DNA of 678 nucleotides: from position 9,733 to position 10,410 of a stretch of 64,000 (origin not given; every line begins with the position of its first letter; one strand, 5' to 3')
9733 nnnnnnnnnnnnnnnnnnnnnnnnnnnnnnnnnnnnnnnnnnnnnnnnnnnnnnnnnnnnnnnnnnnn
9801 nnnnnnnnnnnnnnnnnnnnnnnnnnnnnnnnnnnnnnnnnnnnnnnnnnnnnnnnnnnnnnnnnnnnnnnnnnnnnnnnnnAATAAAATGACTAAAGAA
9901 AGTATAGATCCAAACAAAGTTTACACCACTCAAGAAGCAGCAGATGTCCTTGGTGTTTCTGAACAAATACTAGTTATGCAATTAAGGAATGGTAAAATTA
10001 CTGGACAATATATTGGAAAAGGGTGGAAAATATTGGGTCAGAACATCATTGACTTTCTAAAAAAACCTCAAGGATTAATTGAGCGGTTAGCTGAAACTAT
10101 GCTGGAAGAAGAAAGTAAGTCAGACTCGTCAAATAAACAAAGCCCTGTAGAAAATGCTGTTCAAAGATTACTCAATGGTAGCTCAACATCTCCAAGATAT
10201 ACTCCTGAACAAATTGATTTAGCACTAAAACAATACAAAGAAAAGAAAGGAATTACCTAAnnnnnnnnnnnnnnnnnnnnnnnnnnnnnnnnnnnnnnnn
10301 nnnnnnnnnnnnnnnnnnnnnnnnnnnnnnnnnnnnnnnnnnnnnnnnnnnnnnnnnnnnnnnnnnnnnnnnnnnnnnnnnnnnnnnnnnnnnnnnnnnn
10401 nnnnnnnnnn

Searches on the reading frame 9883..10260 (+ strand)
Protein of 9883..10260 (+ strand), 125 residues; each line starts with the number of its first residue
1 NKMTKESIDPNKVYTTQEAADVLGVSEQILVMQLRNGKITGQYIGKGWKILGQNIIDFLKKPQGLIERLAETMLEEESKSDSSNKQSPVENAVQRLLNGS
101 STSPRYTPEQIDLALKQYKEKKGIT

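Call 7: search_protein_families(library=pfam, proteins=[window:9883-10260:+], max_evalue=1)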
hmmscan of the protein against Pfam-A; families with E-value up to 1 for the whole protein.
window:9883-10260:+ (125 aa): 3 families
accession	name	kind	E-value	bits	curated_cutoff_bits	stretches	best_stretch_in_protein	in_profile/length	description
PF12728.13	HTH_17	-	1.3e-05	25.7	27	1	13-61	1-49/51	Helix-turn-helix domain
PF25582.1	DH_Alsin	-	0.2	12.3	30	1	46-82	83-119/183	Alsin, DH domain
PF18216.6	N_formyltrans_C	-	0.25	11.5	25.8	1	6-23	6-23/52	N-formyltransferase dimerization C-terminal domain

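Call 8: search_protein_families(library=ncbifam, proteins=[window:9883-10260:+], max_evalue=1)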
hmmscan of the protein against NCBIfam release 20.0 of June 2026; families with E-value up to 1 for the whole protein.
window:9883-10260:+ (125 aa): 3 families
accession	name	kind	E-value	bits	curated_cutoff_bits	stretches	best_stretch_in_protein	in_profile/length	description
NF040990.2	MamR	equivalog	2.6e-12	46.9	100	1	4-60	34-90/91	magnetosome protein MamR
TIGR01764.1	excise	domain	1.1e-05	25.7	28.8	1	14-56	2-44/49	excisionase family DNA-binding protein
NF033384.1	enterocin_MR10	subfamily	0.09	12.7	33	1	42-61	25-42/43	enterocin L50 family leaderless bacteriocin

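Call 9: search_protein_families(library=padloc, proteins=[window:9883-10260:+], max_evalue=1)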
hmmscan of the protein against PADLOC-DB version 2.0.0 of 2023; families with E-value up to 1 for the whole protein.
window:9883-10260:+ (125 aa): 1 family
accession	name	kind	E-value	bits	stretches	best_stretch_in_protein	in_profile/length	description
PDLC04133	mad1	-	0.0072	14.6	1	13-48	5-40/60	mads_1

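Call 10: search_protein_families(library=phrogs, proteins=[window:9883-10260:+], max_evalue=1)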
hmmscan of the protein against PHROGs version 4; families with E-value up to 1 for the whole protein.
window:9883-10260:+ (125 aa): 11 families
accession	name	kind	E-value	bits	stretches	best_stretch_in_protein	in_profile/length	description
phrog_6401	-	DNA, RNA and nucleotide metabolism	1.8e-05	25.5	1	8-62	4-59/64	DNA binding protein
phrog_6058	-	unknown function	0.0001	23.1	1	5-82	16-91/113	-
phrog_10045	-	DNA, RNA and nucleotide metabolism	0.00016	22.4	1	12-61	19-69/74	HTH DNA binding protein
phrog_25665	-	integration and excision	0.00093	20.3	1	7-59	20-71/93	excisionase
phrog_2907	-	integration and excision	0.0011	20.4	1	12-86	5-84/117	excisionase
phrog_66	-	integration and excision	0.0015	19.2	1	2-68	82-149/412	excisionase and transcriptional regulator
phrog_4691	-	integration and excision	0.0076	17.3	1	11-39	16-44/78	excisionase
phrog_1840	-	integration and excision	0.02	16.3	1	12-58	5-52/90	excisionase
phrog_2655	-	integration and excision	0.021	15.5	1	7-61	108-166/181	excisionase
phrog_1877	-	DNA, RNA and nucleotide metabolism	0.051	14.5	1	10-65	57-112/129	DNA binding protein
phrog_10408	-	unknown function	0.14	12.8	1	105-117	5-17/49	-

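Call 104: search_dna_similar(query=window:9889-10257:+, collection=phages, mode=protein, max_evalue=0.01, max_rows=8)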
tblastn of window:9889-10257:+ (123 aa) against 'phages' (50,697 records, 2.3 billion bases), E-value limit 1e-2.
Records with a match: 6; places in all: 6; records where one place covers at least 80% of the query: 0.
Best place of each record, by identity: <60% 6.
By first word of the organism name: Mycobacterium 6.
By host as written in the record: Mycobacterium abscessus strain BWH-C 2; Mycobacterium abscessus GD03 1; Mycobacterium abscessus GD21 1; Mycobacterium abscessus T46 1; Mycobacterium abscessus GD24 1.
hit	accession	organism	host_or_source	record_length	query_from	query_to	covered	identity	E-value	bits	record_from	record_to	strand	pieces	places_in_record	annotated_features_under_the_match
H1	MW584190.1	Mycobacterium phage prophiGD03-1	Mycobacterium abscessus GD03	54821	12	59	39%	37.5%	9e-3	40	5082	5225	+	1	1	8: helix-turn-helix DNA binding protein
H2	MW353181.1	Mycobacterium phage phiT46-1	Mycobacterium abscessus strain BWH-C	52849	12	59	39%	37.5%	9e-3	40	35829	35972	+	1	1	42: hypothetical protein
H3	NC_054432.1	Mycobacterium phage phiT46-1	Mycobacterium abscessus strain BWH-C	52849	12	59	39%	37.5%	9e-3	40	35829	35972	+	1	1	42: excisionase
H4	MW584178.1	Mycobacterium phage prophiGD21-3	Mycobacterium abscessus GD21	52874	12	59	39%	37.5%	9e-3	40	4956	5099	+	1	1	7: excise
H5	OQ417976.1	Mycobacterium phage prophiT46-1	Mycobacterium abscessus T46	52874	12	59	39%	37.5%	9e-3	40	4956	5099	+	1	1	7: excise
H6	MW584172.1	Mycobacterium phage prophiGD24-2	Mycobacterium abscessus GD24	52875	12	59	39%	37.5%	9e-3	40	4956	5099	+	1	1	7: excise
